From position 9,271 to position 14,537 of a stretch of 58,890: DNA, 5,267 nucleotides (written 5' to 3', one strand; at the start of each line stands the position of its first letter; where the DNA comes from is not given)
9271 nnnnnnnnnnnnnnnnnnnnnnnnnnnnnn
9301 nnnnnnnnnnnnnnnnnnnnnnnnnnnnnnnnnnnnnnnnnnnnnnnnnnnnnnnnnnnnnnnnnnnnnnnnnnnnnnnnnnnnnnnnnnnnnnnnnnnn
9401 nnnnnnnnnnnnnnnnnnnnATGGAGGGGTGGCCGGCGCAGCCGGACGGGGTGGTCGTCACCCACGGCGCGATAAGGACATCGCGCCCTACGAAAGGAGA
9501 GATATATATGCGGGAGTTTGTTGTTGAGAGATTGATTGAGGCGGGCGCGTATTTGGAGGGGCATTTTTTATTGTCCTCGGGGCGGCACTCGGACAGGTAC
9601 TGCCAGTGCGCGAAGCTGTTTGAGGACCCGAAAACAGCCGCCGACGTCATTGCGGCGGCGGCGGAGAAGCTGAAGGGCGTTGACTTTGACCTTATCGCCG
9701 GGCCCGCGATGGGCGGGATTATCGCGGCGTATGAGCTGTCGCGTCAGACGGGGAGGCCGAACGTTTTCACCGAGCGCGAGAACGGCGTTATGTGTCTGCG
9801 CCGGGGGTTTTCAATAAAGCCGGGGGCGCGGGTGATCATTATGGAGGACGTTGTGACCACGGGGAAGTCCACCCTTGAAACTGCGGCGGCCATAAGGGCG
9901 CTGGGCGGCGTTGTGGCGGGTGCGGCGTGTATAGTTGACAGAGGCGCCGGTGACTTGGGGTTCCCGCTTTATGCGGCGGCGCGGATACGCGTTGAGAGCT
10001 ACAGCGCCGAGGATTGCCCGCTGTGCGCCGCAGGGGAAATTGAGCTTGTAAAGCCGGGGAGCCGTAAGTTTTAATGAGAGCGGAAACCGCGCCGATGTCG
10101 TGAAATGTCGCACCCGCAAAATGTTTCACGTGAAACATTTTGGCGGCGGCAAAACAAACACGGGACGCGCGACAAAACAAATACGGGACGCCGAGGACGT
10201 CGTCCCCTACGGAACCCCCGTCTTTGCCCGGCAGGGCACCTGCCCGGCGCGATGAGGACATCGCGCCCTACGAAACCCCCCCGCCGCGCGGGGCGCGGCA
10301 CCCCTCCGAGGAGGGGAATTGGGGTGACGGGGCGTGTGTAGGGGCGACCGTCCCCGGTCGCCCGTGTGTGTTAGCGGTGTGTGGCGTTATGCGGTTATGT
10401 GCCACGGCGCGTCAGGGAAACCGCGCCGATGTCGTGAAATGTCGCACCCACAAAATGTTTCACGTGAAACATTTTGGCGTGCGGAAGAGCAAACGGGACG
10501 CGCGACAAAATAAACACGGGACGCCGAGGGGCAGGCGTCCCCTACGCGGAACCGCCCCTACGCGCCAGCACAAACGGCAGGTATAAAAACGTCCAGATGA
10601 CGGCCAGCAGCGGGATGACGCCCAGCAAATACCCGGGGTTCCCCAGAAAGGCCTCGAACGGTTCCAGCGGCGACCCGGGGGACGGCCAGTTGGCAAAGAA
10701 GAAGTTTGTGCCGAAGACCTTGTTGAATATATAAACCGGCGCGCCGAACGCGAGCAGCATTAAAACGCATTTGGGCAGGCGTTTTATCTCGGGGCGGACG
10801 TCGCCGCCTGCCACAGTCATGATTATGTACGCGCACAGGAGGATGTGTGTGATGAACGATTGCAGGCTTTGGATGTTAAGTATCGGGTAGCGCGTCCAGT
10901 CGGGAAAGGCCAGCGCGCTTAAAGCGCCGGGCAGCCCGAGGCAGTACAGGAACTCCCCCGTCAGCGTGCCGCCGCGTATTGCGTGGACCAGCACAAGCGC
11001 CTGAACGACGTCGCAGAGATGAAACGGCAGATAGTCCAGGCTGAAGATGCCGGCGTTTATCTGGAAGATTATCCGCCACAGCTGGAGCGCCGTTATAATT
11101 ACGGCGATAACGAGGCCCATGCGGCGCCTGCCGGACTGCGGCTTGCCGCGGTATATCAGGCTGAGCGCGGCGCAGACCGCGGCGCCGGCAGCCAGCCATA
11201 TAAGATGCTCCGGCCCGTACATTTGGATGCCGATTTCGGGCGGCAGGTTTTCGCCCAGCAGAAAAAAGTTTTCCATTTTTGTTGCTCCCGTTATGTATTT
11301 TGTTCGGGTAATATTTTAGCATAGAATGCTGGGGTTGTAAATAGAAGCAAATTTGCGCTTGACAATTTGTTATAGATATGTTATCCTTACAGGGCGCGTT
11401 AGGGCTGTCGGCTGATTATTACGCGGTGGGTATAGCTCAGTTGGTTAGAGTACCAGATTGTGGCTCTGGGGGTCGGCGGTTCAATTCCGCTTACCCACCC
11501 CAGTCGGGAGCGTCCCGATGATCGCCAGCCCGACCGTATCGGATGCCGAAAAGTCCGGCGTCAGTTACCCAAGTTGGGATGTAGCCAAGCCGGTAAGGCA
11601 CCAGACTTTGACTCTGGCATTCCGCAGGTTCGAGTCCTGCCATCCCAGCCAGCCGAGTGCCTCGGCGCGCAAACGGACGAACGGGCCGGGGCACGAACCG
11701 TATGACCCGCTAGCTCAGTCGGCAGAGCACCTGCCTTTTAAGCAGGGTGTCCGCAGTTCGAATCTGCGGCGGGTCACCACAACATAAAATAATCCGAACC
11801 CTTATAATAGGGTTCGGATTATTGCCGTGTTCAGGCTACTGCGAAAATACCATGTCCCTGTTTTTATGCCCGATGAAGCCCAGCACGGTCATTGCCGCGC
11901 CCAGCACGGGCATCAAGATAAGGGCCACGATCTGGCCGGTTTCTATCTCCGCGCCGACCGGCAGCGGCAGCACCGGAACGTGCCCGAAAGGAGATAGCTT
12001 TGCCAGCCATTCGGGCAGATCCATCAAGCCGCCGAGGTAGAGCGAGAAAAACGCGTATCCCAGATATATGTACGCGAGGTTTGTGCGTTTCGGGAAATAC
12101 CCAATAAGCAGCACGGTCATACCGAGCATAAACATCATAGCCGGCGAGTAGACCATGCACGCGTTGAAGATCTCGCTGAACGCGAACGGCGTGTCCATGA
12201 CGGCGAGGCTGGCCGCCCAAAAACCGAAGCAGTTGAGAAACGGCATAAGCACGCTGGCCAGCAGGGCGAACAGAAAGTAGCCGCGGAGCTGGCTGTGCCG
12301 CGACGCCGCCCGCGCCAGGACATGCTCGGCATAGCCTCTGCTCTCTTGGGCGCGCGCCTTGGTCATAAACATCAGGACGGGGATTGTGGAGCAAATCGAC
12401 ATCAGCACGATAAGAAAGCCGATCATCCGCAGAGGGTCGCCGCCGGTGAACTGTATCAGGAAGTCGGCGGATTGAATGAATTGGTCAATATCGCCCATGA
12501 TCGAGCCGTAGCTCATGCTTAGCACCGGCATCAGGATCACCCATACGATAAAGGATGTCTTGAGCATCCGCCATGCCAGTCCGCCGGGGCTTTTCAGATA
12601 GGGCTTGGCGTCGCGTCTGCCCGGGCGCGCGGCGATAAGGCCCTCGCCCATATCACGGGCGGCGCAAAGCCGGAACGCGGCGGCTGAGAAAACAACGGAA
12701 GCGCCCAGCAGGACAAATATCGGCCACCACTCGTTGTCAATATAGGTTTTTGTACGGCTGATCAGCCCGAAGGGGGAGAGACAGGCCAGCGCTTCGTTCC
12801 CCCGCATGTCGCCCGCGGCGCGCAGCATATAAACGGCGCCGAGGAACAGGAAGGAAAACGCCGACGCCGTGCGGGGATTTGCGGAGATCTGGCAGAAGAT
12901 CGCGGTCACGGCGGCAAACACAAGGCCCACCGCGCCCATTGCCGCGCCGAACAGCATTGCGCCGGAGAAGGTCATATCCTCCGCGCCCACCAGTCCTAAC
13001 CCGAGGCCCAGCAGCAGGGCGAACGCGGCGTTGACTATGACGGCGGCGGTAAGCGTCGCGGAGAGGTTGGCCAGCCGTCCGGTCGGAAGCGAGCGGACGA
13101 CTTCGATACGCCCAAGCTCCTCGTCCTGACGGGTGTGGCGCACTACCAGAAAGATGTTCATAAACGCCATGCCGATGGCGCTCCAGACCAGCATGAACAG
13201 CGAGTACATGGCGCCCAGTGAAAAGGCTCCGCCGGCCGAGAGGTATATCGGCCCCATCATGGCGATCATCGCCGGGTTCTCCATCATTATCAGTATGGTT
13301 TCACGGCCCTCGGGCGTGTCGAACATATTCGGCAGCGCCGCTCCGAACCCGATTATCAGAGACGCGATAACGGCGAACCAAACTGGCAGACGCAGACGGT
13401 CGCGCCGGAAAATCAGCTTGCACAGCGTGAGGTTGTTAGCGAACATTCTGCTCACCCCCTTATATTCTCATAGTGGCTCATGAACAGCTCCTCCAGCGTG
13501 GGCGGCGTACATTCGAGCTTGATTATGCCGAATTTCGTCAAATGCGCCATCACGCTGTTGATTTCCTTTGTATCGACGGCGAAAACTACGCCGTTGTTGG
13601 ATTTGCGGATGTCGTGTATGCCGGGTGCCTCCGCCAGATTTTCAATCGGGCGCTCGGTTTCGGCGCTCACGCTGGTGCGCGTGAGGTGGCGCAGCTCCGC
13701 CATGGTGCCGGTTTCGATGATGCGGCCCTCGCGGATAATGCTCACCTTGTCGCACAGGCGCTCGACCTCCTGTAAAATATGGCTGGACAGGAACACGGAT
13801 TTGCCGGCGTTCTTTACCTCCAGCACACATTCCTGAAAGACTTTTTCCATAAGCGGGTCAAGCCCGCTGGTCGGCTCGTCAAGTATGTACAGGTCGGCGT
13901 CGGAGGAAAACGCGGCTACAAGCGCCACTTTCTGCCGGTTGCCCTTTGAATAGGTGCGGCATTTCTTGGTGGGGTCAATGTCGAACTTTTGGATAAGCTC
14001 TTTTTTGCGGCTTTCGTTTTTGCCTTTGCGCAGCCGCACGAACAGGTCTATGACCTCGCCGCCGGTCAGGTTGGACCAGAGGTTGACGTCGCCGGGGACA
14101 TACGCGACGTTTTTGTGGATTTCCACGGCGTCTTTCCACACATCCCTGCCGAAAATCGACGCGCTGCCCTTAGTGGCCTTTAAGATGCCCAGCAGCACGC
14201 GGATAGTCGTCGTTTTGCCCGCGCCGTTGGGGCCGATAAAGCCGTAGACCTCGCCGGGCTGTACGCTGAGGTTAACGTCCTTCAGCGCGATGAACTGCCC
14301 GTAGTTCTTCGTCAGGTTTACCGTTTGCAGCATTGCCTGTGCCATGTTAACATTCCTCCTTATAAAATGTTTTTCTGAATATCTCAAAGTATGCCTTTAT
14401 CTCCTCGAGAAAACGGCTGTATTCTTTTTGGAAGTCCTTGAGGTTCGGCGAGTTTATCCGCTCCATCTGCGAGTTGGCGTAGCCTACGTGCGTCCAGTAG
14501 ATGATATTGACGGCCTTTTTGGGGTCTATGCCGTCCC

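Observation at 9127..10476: Three perfect consensus parS sites within 1.35 kb, bracketing pyrE and carried inside repeat mosaics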

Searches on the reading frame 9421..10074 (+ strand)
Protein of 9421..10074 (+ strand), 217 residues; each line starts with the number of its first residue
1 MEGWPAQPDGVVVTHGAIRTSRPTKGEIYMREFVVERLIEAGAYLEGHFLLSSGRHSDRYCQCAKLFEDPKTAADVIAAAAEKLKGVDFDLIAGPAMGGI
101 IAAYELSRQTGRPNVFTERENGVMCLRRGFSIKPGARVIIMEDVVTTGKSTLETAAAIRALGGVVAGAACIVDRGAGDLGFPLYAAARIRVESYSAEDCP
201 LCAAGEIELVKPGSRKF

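Call 16: find_related_loci(query=window:9508-10071:+, collection=genome_contigs, flank=10000)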
Query seq(188 aa) (188 aa) in genome_contigs; peptide patterns used: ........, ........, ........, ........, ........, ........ (x = any residue, [..] = any of these).
202 stretches matched a pattern; 21 encode a relative of the query (tblastn E <= 1e-3); 21 distinct loci.
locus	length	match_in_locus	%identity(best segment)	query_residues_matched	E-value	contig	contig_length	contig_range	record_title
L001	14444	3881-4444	77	1-188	2e-97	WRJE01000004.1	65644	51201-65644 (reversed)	MAG: Oscillospiraceae bacterium isolate Nt197P3bin72 Ga0082212_10000375, whole genome shotgun sequence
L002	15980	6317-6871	59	4-188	9e-71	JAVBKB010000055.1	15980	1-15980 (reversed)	MAG: Bacillales bacterium isolate GLO_MAG_00164 c_000003259755, whole genome shotgun sequence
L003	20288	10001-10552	56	5-188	2e-70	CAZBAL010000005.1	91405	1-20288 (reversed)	MAG TPA_asm: uncultured Clostridia bacterium isolate SRP274231_co1_213 genome assembly, contig: NODE_53_length_91405_cov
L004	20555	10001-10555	51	3-186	2e-52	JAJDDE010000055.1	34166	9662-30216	MAG: Phycisphaerales bacterium isolate OFTM391 OFTM391_54, whole genome shotgun sequence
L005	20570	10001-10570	49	1-188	1e-51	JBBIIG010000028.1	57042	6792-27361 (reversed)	MAG: bacterium isolate BR1S70218_bin_133 NODE_745_length_57042_cov_6.043238, whole genome shotgun sequence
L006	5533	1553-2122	47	2-186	1e-50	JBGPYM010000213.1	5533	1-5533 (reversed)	MAG: Bacteroidota bacterium isolate OBJ1_062018_090_13 k141_146486_length_5533_cov_12.0000, whole genome shotgun sequenc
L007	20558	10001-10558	49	7-188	2e-49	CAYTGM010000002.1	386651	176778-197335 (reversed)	MAG TPA_asm: uncultured Candidatus Sumerlaeota bacterium isolate SRP321284_co1_38 genome assembly, contig: NODE_7_length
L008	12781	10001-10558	45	2-186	2e-47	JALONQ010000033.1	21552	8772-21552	MAG: Bacteroidetes bacterium isolate Prado081 scaffold_1308, whole genome shotgun sequence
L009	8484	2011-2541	46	11-186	4e-47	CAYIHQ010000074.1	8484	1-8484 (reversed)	MAG TPA_asm: uncultured Ignavibacteriaceae bacterium isolate ERP119705_co22_105 genome assembly, contig: NODE_6524_lengt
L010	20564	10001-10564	45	1-186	1e-46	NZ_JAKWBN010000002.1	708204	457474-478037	Shimazuella soli strain AN120528 contig2, whole genome shotgun sequence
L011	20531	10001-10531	47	11-186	7e-46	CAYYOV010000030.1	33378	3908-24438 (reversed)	MAG TPA_asm: uncultured Ignavibacteriaceae bacterium isolate SRP287453_co1_258 genome assembly, contig: NODE_2148_length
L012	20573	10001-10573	44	6-186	3e-45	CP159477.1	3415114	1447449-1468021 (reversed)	Phycisphaerales bacterium ac7 chromosome, complete genome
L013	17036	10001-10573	44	6-186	4e-45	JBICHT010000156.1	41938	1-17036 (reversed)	MAG: Phycisphaerales bacterium JB050 k141_97587, whole genome shotgun sequence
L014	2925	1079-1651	43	6-186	1e-44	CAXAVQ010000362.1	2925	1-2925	MAG TPA_asm: uncultured bacterium isolate ERR594354_binner123_Refined_2 genome assembly, contig: ERZ2772499.17195, whole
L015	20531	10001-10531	46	11-186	2e-44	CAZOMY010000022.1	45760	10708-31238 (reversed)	MAG TPA_asm: uncultured Ignavibacteriaceae bacterium isolate binchicken_co107_246 genome assembly, contig: NODE_2031_len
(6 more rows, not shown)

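Call 19: find_encoding_contigs(protein=window:9508-10074:+, flank=10000, max_places=10)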
Protein window:9508-10074:+ (188 aa): no gene with exactly this product is on record in the collection.

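Call 25: search_protein_families(library=pfam, proteins=[window:9508-10074:+], max_evalue=0.00001)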
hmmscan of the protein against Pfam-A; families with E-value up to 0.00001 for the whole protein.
window:9508-10074:+ (188 aa): 1 family
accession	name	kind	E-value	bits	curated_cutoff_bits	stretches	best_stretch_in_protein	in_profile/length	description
PF00156.33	Pribosyltran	-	3e-09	36.8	26.3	1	39-148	7-129/158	Phosphoribosyl transferase domain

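Call 36: find_encoding_contigs(protein=window:9421-10074:+, flank=10000, max_places=10)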
Protein window:9421-10074:+ (217 aa): no gene with exactly this product is on record in the collection.

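Call 38: find_homologous_proteins(query=window:9508-10071:+, max_evalue=1e-40)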
Query window:9508-10071:+ (188 aa): 5142 proteins with E <= 1e-40 among 8000 candidates; the best 120 are listed.
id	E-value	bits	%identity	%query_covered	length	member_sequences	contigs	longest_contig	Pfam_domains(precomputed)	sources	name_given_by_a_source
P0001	1.0e-102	359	99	89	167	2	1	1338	PF00156.34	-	-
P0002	4.8e-93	328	77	100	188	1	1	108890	PF00156.34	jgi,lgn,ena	-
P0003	2.7e-92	325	76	99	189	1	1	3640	PF00156.34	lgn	-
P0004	3.6e-92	325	77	100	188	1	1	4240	PF00156.34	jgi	jgi:orotate phosphoribosyltransferase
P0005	5.8e-92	324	77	100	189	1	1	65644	PF00156.34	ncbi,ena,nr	ncbi:MAG: orotate phosphoribosyltransferase [Oscillospiraceae bacterium]|nr:orotate phosphoribosyltr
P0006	7.0e-92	324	76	100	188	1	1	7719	PF00156.34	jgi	jgi:orotate phosphoribosyltransferase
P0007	5.2e-90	318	74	99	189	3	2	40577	PF00156.34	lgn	-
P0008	5.5e-90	318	77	100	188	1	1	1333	PF00156.34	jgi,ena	-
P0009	6.3e-73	262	64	99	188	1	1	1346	PF00156.34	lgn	-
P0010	1.5e-72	261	65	98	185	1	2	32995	PF00156.34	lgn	-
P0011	3.9e-72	260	65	98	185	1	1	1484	PF00156.34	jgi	jgi:orotate phosphoribosyltransferase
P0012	5.4e-72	259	65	98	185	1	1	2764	PF00156.34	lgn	-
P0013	6.8e-72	259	64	98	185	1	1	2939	PF00156.34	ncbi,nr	ncbi:MAG: orotate phosphoribosyltransferase [Bacillota bacterium]|nr:orotate phosphoribosyltransfera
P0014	7.7e-72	259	63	98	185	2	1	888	PF00156.34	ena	-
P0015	2.1e-71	257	64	98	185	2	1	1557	PF00156.34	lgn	-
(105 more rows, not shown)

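Call 39: find_encoding_contigs(protein=P0001, flank=10000)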
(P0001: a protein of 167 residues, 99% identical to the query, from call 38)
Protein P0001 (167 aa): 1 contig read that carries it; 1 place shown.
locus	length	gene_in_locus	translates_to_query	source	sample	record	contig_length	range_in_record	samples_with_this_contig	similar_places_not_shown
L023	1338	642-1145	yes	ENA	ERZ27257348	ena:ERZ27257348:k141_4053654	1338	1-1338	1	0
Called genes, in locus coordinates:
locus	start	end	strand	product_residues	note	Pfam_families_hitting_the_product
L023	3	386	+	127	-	?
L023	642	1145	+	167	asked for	PF00156:Pribosyltran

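Call 40: find_encoding_contigs(protein=P0002, flank=10000)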
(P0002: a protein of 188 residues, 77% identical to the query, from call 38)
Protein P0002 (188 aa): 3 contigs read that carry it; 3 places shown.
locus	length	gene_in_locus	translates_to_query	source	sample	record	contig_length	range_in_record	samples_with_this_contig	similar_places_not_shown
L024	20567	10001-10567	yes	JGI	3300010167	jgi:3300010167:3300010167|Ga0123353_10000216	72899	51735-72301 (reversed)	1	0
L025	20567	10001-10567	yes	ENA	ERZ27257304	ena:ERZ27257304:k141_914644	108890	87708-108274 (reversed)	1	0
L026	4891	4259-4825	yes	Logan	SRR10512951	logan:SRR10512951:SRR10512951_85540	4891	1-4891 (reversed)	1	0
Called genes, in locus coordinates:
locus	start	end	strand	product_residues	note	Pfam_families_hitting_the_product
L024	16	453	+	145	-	-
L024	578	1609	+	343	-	-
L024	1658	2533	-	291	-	PF00288:GHMP_kinases_N, PF08544:GHMP_kinases_C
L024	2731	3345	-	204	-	PF00210:Ferritin (faint), PF02915:Rubrerythrin, PF21349:RUBY_RBDX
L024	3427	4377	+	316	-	PF02729:OTCace_N, PF00185:OTCace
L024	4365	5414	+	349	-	-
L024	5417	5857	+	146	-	PF01948:PyrI, PF02748:PyrI_C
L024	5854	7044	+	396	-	PF01979:Amidohydro_1, PF12890:DHOase, PF07969:Amidohydro_3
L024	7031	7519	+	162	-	-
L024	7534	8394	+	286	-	PF00215:OMPdecase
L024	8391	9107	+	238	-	PF10418:DHODB_Fe-S_bind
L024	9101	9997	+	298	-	PF01180:DHO_dh, PF00977:His_biosynth (faint), PF01207:Dus, PF03060:NMO (weak)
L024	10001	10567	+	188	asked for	PF00156:Pribosyltran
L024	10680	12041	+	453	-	PF03023:MurJ (weak), PF01554:MatE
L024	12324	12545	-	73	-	-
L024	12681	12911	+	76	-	PF13560:HTH_31 (weak), PF01381:HTH_3, PF12844:HTH_19 (weak), PF13443:HTH_26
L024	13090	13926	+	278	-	-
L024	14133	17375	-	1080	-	PF25596:CPSase_L_D1, PF02222:ATP-grasp, PF02786:CPSase_L_D2, PF07478:Dala_Dala_lig_C, PF02787:CPSase_L_D3, PF25596:CPSase_L_D1, PF02222:ATP-grasp, PF02786:CPSase_L_D2, +8 more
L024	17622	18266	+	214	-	PF00440:TetR_N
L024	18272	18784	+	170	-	-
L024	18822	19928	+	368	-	PF01512:Complex1_51K, PF13534:Fer4_17 (faint), PF00037:Fer4 (faint), PF12797:Fer4_2 (faint), PF13237:Fer4_10 (weak), PF12838:Fer4_7 (weak), PF13187:Fer4_9 (weak)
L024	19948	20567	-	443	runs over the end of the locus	PF14238:DUF4340 (faint)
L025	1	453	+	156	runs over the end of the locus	-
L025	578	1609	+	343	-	-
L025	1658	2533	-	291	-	PF00288:GHMP_kinases_N, PF08544:GHMP_kinases_C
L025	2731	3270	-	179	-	PF00210:Ferritin (faint), PF02915:Rubrerythrin, PF21349:RUBY_RBDX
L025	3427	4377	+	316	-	PF02729:OTCace_N, PF00185:OTCace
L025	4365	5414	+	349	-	-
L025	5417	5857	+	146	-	PF01948:PyrI, PF02748:PyrI_C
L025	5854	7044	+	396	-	PF01979:Amidohydro_1, PF12890:DHOase, PF07969:Amidohydro_3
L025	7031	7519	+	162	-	-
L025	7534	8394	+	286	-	PF00215:OMPdecase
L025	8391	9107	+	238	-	PF10418:DHODB_Fe-S_bind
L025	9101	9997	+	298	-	PF01180:DHO_dh, PF00977:His_biosynth (faint), PF01207:Dus, PF03060:NMO (weak)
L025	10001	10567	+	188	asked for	PF00156:Pribosyltran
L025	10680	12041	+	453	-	PF03023:MurJ (weak), PF01554:MatE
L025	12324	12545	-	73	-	-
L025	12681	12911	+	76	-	PF13560:HTH_31 (weak), PF01381:HTH_3, PF12844:HTH_19 (weak), PF13443:HTH_26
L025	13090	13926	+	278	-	-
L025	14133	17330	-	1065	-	PF25596:CPSase_L_D1, PF02222:ATP-grasp, PF02786:CPSase_L_D2, PF07478:Dala_Dala_lig_C, PF02787:CPSase_L_D3, PF25596:CPSase_L_D1, PF02786:CPSase_L_D2, PF02222:ATP-grasp, +8 more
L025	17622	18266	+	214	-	PF00440:TetR_N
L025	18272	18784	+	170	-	-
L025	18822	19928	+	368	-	PF01512:Complex1_51K, PF13534:Fer4_17 (faint), PF00037:Fer4 (faint), PF12797:Fer4_2 (faint), PF13237:Fer4_10 (weak), PF12838:Fer4_7 (weak), PF13187:Fer4_9 (weak)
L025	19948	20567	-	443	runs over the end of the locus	PF14238:DUF4340 (faint)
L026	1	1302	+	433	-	?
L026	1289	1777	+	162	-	-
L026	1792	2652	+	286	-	PF00215:OMPdecase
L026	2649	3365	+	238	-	PF10418:DHODB_Fe-S_bind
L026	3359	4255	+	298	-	PF01180:DHO_dh, PF00977:His_biosynth (faint), PF01207:Dus, PF03060:NMO (weak)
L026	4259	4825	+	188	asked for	PF00156:Pribosyltran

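Call 41: find_encoding_contigs(protein=P0007, flank=10000)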
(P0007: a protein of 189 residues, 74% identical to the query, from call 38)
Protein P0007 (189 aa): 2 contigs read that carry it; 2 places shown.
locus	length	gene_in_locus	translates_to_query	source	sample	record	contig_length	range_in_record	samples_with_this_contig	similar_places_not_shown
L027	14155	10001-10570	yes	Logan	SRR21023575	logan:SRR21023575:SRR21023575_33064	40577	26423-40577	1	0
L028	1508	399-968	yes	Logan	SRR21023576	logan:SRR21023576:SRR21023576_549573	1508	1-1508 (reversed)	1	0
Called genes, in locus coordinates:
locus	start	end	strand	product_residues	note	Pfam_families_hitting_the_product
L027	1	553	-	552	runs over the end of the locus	PF00753:Lactamase_B, PF12706:Lactamase_B_2, PF23023:Anti-Pycsar_Apyc1 (faint), PF22505:RNase_J_b_CASP, PF07521:RMMBL, PF17770:RNase_J_C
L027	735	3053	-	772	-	PF00483:NTP_transferase, PF12804:NTP_transf_3, PF00132:Hexapep (faint), PF25084:LbH_EIF2B, PF25087:GMPPB_C, PF02878:PGM_PMM_I (weak)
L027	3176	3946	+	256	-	PF03309:Pan_kinase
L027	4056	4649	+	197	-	PF12822:ECF_trnsprt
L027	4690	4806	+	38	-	-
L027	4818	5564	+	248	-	-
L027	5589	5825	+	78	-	-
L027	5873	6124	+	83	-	PF21645:FakA-like_M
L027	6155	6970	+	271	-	PF02517:Rce1-like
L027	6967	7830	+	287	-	PF00215:OMPdecase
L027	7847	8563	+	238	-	PF10418:DHODB_Fe-S_bind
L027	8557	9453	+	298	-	PF01180:DHO_dh, PF01207:Dus (faint), PF03060:NMO (faint), PF00977:His_biosynth (faint)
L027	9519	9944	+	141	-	PF00583:Acetyltransf_1, PF13673:Acetyltransf_10, PF13527:Acetyltransf_9 (faint), PF13508:Acetyltransf_7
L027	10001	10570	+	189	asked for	PF00156:Pribosyltran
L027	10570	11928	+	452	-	PF01554:MatE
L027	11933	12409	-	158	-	-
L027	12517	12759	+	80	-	PF13443:HTH_26 (weak)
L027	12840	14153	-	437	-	?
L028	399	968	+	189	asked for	PF00156:Pribosyltran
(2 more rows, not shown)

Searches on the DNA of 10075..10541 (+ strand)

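Call 86: search_dna_similar(query=window:10075-10541:+, collection=plasmids, mode=distant, max_rows=8)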
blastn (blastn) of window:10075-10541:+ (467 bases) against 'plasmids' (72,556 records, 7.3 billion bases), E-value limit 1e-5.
No match.

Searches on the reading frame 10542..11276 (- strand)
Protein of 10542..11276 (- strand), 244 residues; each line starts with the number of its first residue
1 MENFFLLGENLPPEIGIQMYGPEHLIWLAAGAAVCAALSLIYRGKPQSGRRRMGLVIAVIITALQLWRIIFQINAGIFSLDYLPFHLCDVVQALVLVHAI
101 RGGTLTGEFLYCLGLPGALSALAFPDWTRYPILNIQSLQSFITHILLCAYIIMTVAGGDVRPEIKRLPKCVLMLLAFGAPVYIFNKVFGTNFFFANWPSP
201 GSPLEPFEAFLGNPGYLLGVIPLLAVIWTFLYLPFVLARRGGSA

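Call 20: find_encoding_contigs(protein=window:10542-11276:-, flank=10000, max_places=10)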
Protein window:10542-11276:- (244 aa): 1 contig read that carries it; 1 place shown.
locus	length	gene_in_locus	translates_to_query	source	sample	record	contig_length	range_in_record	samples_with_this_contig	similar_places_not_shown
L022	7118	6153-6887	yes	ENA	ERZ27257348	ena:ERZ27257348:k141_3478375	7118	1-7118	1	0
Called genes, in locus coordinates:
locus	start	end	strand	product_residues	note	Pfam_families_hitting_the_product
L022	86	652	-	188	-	PF00226:DnaJ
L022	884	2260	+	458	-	PF01235:Na_Ala_symp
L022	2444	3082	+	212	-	PF00440:TetR_N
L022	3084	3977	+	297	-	PF00005:ABC_tran, PF13304:AAA_21 (weak), PF13732:DrrA1-3_C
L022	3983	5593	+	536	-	-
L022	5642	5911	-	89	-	-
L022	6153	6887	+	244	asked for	PF14808:TMEM164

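Call 25: search_protein_families(library=pfam, proteins=[window:10542-11276:-], max_evalue=0.00001)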
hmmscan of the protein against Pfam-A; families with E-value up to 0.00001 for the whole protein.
window:10542-11276:- (244 aa): 1 family
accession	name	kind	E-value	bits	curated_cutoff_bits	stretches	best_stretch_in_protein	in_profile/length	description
PF14808.11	TMEM164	-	2.5e-44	151.8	25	1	19-232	1-217/217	TMEM164 family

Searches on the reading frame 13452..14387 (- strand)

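Call 25: search_protein_families(library=pfam, proteins=[window:13452-14387:-], max_evalue=0.00001)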
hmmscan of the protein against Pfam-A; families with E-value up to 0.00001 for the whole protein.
window:13452-14387:- (311 aa): 3 families
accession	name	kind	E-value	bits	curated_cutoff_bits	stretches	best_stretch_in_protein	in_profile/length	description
PF00005.33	ABC_tran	-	2.6e-28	99.8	25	1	35-174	1-137/137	ABC transporter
PF13304.12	AAA_21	-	1.4e-12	48.8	27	1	146-206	238-301/304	AAA domain, putative AbiEii toxin, Type IV TA system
PF13732.12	DrrA1-3_C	-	3.7e-07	31.2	27.4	1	227-305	1-80/81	ATP-binding protein DrrA1-3-like, C-terminal domain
